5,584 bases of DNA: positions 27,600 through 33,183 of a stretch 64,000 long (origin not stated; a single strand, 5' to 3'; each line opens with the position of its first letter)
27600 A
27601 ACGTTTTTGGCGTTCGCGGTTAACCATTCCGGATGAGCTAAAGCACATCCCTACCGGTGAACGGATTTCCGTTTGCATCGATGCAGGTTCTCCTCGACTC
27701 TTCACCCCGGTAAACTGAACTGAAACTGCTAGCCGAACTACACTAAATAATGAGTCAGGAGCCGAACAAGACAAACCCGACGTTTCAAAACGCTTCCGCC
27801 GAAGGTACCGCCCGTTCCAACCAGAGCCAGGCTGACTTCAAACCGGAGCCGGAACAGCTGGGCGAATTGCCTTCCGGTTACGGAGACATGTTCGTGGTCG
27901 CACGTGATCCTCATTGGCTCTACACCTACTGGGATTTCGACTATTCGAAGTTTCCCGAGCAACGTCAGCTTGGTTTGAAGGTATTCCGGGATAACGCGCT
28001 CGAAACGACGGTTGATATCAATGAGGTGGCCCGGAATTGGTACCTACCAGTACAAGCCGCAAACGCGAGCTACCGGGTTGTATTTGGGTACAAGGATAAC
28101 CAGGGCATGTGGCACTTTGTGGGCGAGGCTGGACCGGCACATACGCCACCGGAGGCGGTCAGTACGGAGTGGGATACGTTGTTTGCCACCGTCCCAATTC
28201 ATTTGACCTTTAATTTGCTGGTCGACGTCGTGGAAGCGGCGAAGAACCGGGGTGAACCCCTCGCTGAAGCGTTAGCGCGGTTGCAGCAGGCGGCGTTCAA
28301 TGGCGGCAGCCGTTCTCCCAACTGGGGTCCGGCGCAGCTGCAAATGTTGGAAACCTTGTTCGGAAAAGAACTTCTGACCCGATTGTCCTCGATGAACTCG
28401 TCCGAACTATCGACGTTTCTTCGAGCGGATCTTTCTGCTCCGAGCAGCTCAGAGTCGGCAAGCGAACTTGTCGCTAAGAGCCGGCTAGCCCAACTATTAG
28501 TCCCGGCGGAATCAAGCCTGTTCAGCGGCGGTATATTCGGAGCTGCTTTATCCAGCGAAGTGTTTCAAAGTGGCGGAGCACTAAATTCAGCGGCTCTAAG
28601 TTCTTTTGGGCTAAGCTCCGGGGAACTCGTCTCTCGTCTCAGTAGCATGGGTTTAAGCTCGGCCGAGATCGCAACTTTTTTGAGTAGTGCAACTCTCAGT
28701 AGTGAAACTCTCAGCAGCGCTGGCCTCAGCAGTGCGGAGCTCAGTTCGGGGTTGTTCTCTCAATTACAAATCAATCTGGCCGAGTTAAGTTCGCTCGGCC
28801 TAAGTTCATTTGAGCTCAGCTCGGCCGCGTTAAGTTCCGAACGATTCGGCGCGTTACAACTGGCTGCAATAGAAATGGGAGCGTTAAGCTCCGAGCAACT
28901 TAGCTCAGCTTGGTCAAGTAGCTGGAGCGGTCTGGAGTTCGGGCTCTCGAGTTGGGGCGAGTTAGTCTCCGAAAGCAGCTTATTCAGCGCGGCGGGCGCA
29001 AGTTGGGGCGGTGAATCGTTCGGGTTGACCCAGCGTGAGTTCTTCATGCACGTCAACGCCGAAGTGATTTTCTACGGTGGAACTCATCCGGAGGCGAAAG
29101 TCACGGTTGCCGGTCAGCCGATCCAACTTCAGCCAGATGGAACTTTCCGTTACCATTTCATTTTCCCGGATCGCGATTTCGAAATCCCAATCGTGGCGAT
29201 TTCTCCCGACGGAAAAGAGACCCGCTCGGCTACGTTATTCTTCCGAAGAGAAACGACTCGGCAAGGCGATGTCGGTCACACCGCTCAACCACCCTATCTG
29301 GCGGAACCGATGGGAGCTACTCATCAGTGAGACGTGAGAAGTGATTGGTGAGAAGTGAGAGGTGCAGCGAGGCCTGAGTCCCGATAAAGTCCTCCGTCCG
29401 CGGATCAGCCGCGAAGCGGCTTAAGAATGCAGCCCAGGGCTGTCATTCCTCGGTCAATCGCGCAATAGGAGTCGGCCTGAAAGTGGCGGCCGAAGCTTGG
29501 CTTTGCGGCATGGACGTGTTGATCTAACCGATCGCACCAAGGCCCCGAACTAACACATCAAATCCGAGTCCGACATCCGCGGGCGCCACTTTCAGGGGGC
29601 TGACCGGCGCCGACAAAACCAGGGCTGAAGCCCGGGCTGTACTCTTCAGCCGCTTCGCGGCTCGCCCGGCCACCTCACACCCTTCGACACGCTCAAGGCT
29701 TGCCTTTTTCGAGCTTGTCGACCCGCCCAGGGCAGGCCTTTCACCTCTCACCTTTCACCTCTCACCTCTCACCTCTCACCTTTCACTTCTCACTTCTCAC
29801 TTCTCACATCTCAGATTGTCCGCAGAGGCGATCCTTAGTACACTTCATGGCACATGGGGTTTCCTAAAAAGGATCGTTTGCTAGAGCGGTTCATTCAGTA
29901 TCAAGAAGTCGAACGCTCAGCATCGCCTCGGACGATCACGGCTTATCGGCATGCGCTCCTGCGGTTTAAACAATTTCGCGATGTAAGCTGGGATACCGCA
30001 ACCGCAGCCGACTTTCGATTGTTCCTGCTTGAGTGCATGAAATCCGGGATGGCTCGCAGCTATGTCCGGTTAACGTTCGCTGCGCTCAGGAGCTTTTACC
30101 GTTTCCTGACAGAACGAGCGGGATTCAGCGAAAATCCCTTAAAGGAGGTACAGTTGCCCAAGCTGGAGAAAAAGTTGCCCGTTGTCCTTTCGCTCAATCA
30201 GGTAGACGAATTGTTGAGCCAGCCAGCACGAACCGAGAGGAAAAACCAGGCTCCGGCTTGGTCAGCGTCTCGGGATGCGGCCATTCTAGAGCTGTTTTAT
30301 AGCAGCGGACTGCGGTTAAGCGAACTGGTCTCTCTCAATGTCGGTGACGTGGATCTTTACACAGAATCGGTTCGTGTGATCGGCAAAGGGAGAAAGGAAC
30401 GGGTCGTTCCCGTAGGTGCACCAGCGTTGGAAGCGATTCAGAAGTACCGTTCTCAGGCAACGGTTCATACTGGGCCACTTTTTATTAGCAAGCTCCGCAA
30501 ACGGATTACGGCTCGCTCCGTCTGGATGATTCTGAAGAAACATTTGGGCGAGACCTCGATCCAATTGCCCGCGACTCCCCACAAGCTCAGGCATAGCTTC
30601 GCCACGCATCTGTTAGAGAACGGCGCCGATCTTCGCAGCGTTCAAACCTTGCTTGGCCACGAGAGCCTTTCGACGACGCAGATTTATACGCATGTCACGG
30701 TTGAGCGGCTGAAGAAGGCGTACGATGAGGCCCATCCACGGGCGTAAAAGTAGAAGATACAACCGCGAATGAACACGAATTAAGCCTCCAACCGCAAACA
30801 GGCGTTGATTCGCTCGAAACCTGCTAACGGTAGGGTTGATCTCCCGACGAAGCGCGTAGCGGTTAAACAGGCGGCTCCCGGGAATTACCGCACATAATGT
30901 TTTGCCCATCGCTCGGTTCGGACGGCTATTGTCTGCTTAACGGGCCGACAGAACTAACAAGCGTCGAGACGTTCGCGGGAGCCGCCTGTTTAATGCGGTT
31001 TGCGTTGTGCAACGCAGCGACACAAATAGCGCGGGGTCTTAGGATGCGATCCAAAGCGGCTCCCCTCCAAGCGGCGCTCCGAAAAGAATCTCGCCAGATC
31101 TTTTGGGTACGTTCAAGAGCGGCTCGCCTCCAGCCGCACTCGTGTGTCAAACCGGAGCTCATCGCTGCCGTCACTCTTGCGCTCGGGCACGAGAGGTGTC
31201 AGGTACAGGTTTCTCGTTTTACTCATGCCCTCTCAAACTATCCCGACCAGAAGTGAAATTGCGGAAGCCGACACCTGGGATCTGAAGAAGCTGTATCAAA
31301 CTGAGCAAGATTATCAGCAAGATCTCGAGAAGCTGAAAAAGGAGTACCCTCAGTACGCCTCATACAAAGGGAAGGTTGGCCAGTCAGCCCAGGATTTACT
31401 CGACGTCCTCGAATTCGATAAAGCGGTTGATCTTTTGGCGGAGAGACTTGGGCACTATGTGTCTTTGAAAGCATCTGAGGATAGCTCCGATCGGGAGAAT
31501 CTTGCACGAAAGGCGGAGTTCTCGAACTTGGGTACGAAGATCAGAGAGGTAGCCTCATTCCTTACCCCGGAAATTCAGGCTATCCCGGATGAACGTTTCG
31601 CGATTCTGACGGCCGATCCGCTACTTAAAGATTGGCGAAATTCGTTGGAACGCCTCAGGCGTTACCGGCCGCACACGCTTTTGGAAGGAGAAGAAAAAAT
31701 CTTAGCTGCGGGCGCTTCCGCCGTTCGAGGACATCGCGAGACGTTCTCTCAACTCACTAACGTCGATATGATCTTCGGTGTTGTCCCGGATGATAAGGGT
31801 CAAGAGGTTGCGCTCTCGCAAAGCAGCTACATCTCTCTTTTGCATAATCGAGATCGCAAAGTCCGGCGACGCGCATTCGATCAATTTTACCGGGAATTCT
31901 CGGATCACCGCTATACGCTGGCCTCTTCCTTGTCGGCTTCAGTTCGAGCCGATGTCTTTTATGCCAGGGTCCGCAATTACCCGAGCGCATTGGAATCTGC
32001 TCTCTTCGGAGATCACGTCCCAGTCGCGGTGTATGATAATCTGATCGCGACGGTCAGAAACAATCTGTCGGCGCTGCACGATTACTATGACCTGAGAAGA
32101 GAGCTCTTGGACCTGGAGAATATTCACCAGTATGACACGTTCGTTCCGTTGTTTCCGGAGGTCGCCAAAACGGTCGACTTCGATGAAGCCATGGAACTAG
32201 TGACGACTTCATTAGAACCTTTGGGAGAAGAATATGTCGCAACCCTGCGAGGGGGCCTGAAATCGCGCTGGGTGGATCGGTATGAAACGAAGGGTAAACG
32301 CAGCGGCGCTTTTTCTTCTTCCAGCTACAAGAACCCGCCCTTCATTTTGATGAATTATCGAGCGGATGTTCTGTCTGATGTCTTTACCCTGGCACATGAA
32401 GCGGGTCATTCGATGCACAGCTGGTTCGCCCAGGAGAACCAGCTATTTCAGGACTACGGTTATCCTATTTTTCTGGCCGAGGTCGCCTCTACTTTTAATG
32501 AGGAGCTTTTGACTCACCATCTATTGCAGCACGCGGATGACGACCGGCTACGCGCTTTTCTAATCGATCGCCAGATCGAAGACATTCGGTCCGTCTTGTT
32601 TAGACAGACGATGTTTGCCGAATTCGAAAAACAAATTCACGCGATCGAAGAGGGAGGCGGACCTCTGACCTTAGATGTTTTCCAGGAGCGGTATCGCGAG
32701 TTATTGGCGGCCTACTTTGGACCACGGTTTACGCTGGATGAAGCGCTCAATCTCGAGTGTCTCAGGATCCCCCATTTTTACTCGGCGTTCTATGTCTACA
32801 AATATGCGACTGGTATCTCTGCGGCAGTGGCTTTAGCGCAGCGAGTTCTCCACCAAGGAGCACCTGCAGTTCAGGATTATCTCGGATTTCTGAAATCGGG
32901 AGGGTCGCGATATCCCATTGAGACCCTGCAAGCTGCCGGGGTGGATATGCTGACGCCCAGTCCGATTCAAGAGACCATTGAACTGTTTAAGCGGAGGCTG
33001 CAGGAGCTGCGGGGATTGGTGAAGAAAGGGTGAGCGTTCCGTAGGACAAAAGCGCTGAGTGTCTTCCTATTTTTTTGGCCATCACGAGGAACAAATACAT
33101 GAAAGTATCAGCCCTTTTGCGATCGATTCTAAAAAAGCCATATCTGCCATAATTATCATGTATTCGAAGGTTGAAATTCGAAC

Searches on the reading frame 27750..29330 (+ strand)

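Call 74: search_protein_families(library=pfam, proteins=[window:27750-29330:+], max_evalue=0.001)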
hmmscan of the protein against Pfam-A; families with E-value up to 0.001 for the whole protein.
window:27750-29330:+ (526 aa): 1 family
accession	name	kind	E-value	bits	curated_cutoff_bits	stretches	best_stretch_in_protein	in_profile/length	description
PF16258.11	DUF4912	-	7e-15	55.8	29.4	1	48-140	7-115/118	Domain of unknown function (DUF4912)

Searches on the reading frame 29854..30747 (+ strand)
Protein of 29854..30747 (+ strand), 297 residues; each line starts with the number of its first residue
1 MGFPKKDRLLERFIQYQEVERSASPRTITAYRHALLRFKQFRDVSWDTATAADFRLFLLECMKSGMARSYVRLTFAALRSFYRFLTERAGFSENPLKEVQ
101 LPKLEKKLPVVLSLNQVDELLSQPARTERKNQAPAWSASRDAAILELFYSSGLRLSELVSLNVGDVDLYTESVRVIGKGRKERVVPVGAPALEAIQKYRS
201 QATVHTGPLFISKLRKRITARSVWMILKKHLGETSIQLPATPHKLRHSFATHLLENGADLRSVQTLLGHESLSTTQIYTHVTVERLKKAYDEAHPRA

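Call 74: search_protein_families(library=pfam, proteins=[window:29854-30747:+], max_evalue=0.001)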
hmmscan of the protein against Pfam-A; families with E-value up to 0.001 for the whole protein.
window:29854-30747:+ (297 aa): 3 families
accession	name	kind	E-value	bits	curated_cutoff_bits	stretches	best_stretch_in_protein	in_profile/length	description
PF00589.27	Phage_integrase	-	1.2e-44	152.6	27.1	1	115-284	6-171/172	Phage integrase family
PF02899.23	Phage_int_SAM_1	-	4.5e-15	56.1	22.3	1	10-88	1-82/83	Phage integrase, N-terminal SAM-like domain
PF13495.12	Phage_int_SAM_4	-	4e-07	30.8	27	1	9-87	1-80/85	Phage integrase, N-terminal SAM-like domain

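Call 85: search_protein_families(library=ncbifam, proteins=[window:29854-30747:+], max_evalue=1e-10)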
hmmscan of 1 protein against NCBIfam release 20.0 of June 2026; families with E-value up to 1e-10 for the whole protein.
window:29854-30747:+ (297 aa): 10 families
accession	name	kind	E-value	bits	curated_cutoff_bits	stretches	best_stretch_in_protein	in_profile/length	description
TIGR02224.1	recomb_XerC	equivalog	5.8e-94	314.8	335.15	1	11-297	1-293/295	tyrosine recombinase XerC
TIGR02225.1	recomb_XerD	equivalog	8.8e-86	287.8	329.6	1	11-297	1-290/290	site-specific tyrosine recombinase XerD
NF001399.0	PRK00283.1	subfamily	2.1e-83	280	279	1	6-297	5-299/300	tyrosine recombinase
NF040815.2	recomb_XerA_Arch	equivalog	4.5e-70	236.2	220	1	11-290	1-263/263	site-specific tyrosine recombinase/integron integrase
NF002331.0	PRK01287.1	subfamily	8.5e-54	182.9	371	1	8-295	28-326/365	site-specific tyrosine recombinase XerC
NF003462.0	PRK05084.1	equivalog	1.8e-37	128.9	267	1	137-293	193-356/360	tyrosine recombinase XerS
TIGR02249.1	integrase_gron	subfamily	4.2e-37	128.2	265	2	216-282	235-301/315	integron integrase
NF011946.0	PRK15417.1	equivalog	1.5e-21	76.9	435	1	215-282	249-316/337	integron integrase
NF007371.0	PRK09871.1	subfamily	8e-14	51.6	222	1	138-287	25-180/198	tyrosine-type DNA invertase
NF007370.0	PRK09870.1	subfamily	7e-12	45.4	221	1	137-296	30-194/200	tyrosine-type DNA invertase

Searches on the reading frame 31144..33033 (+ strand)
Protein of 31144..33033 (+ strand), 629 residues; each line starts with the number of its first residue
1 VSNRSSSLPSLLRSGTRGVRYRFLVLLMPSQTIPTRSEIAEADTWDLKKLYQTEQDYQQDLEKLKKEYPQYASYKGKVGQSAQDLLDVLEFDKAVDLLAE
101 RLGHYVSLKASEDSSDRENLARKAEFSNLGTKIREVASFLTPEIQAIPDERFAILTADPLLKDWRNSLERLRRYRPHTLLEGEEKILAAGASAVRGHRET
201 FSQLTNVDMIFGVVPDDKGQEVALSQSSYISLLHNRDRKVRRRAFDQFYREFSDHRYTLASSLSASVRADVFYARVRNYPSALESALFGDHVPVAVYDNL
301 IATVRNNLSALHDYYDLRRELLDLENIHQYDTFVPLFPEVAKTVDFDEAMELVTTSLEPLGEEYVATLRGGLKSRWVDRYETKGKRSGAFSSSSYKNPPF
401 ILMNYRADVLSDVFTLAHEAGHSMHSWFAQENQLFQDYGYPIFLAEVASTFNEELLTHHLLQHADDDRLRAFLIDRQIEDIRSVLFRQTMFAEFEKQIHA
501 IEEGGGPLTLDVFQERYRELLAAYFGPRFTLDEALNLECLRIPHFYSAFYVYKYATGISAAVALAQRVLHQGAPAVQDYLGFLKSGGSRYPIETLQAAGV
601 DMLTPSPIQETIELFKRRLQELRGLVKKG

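Call 74: search_protein_families(library=pfam, proteins=[window:31144-33033:+], max_evalue=0.001)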
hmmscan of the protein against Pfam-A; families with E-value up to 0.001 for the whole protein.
window:31144-33033:+ (629 aa): 2 families
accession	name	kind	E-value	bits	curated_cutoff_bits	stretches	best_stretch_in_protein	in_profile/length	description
PF01432.26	Peptidase_M3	-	2e-72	245.5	27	1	232-613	2-456/457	Peptidase family M3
PF08439.15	Peptidase_M3_N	-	1.1e-14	54.7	25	1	143-211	1-70/70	Oligopeptidase F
